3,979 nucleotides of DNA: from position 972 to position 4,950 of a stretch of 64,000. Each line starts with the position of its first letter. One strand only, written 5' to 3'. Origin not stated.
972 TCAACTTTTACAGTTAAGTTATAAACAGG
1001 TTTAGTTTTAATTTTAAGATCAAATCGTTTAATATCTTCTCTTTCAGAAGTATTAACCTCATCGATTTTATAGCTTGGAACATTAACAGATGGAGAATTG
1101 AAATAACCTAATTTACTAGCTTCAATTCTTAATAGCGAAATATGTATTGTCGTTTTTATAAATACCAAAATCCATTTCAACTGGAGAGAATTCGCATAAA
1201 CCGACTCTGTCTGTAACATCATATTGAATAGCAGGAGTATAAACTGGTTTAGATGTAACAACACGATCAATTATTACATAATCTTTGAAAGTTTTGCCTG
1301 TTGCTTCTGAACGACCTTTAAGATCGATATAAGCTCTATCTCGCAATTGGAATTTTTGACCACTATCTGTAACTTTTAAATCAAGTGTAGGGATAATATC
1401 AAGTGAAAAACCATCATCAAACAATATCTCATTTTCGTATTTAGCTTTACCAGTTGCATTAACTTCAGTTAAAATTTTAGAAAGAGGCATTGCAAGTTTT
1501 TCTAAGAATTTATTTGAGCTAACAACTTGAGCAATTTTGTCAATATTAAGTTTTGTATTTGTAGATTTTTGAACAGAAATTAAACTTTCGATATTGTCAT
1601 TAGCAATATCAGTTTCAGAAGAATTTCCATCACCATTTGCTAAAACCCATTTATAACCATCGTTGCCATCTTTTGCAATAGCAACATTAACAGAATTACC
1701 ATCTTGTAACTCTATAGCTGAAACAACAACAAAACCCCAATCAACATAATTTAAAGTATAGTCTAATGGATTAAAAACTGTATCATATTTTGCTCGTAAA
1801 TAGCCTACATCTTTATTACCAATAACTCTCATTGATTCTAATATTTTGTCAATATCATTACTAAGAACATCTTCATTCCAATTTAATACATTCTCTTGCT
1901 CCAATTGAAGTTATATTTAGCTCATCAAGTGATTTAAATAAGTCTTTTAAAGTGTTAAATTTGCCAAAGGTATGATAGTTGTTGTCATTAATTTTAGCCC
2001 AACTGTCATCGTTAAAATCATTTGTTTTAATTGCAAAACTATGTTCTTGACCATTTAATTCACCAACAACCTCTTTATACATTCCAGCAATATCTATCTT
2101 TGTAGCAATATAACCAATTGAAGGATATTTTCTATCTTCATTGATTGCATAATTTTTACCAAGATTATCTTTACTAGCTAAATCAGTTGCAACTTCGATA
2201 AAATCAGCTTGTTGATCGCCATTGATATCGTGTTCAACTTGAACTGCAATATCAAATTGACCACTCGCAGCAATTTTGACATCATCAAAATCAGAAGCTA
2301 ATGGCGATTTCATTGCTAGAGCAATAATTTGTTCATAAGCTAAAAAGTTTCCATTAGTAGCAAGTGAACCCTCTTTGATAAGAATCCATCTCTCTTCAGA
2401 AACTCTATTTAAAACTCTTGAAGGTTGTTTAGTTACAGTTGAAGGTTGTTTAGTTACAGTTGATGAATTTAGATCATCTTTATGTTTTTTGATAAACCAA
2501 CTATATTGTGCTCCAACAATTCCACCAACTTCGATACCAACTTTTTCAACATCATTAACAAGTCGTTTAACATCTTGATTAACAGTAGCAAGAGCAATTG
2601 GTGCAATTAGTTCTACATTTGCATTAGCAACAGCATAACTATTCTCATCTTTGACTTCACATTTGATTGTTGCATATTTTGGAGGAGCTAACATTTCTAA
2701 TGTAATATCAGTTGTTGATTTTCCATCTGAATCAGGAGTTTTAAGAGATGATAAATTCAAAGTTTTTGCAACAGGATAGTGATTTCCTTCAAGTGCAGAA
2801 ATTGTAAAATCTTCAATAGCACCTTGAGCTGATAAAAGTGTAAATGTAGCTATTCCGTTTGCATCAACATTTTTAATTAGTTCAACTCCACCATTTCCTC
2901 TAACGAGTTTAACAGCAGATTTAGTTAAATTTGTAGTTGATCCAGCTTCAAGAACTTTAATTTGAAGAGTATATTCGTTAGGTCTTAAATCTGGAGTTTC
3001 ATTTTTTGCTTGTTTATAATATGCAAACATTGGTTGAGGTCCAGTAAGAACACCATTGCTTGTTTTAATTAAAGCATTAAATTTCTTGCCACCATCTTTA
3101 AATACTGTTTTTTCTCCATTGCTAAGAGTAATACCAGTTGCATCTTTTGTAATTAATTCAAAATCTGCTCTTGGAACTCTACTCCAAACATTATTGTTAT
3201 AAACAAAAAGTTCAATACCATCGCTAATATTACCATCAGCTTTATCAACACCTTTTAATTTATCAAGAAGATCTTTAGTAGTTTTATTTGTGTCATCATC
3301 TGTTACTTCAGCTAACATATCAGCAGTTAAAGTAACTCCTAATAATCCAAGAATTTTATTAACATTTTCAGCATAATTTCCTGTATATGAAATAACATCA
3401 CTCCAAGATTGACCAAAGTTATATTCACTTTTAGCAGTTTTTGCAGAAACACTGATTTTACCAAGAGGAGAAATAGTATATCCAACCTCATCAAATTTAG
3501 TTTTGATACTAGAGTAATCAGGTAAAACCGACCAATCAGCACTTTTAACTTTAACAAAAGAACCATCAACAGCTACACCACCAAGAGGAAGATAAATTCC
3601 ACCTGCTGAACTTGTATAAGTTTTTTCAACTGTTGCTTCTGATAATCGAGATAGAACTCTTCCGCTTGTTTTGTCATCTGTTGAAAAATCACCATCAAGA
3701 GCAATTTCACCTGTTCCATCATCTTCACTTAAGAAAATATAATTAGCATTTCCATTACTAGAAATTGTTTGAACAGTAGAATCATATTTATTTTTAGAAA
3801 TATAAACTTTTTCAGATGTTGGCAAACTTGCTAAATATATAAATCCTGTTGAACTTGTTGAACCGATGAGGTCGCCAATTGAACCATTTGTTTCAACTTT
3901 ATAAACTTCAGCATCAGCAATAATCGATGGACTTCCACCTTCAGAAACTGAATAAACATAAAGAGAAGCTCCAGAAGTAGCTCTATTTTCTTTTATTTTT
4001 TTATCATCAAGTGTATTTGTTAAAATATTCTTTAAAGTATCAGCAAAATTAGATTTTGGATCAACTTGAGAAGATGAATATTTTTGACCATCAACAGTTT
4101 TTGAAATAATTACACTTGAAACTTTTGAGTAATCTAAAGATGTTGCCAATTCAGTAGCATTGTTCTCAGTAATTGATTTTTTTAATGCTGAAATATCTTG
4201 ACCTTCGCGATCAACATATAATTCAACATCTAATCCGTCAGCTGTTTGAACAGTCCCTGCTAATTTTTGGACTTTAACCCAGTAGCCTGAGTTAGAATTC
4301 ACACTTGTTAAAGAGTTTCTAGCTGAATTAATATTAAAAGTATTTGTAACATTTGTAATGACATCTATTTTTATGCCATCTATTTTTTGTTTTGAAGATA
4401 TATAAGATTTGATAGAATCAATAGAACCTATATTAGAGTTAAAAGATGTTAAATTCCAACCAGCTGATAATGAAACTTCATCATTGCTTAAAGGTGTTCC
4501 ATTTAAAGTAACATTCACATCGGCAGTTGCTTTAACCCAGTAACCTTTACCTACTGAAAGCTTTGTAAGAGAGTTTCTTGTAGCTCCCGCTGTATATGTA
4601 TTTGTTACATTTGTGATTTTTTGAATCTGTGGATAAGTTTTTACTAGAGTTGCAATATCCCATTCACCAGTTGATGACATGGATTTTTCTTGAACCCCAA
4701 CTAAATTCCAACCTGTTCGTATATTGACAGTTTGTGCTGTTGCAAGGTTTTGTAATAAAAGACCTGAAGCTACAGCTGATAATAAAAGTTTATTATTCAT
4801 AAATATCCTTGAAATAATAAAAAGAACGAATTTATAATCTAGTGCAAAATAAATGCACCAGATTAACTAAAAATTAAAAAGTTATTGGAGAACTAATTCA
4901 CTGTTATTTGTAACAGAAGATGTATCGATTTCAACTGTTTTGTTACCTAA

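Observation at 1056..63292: Octamer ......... is tens-fold over-represented on both strands: candidate DNA-uptake-type genomic word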

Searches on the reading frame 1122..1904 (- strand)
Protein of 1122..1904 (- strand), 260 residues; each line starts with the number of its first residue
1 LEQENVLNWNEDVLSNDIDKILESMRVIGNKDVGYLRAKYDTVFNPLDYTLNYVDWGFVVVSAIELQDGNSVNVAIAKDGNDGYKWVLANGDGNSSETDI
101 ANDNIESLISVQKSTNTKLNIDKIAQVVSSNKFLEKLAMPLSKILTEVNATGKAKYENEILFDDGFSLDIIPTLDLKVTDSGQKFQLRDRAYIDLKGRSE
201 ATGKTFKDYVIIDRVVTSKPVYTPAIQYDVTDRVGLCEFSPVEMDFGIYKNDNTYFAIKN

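Call 19: search_protein_families(library=pfam, proteins=[window:1122-1904:-], max_evalue=0.0001)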
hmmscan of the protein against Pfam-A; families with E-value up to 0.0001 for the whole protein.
window:1122-1904:- (260 aa): 0 families

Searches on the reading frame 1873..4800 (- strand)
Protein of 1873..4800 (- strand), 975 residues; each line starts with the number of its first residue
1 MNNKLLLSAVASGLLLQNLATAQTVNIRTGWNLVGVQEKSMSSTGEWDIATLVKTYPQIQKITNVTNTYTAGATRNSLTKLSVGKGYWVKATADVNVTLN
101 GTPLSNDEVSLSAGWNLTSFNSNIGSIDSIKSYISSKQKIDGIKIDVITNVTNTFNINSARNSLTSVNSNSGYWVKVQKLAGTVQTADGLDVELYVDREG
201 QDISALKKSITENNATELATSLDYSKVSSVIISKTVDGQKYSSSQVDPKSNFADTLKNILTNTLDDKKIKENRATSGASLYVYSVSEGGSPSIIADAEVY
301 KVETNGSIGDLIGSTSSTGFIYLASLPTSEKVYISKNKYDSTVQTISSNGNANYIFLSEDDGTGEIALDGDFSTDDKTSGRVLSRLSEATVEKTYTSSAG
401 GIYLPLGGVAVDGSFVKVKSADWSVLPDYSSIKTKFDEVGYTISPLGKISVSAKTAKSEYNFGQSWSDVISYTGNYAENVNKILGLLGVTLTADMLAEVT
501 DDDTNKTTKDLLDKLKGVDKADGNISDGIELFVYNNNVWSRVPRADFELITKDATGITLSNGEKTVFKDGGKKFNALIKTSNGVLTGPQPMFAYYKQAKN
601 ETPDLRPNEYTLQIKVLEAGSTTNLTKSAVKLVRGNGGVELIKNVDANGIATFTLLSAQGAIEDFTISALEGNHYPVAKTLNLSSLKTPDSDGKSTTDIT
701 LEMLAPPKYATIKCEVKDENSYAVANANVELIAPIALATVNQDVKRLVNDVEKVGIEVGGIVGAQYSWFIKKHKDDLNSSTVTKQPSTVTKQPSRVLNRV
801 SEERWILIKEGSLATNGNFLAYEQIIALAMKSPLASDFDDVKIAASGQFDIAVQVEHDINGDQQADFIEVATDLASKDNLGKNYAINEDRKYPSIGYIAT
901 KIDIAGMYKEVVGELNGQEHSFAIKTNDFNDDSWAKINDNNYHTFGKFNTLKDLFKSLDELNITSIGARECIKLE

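Call 8: search_protein_families(library=ncbifam, proteins=[window:1873-4800:-])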
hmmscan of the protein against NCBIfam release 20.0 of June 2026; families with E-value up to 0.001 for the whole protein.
window:1873-4800:- (975 aa): 0 families

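Call 19: search_protein_families(library=pfam, proteins=[window:1873-4800:-], max_evalue=0.0001)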
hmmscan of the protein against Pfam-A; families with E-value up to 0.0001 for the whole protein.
window:1873-4800:- (975 aa): 0 families
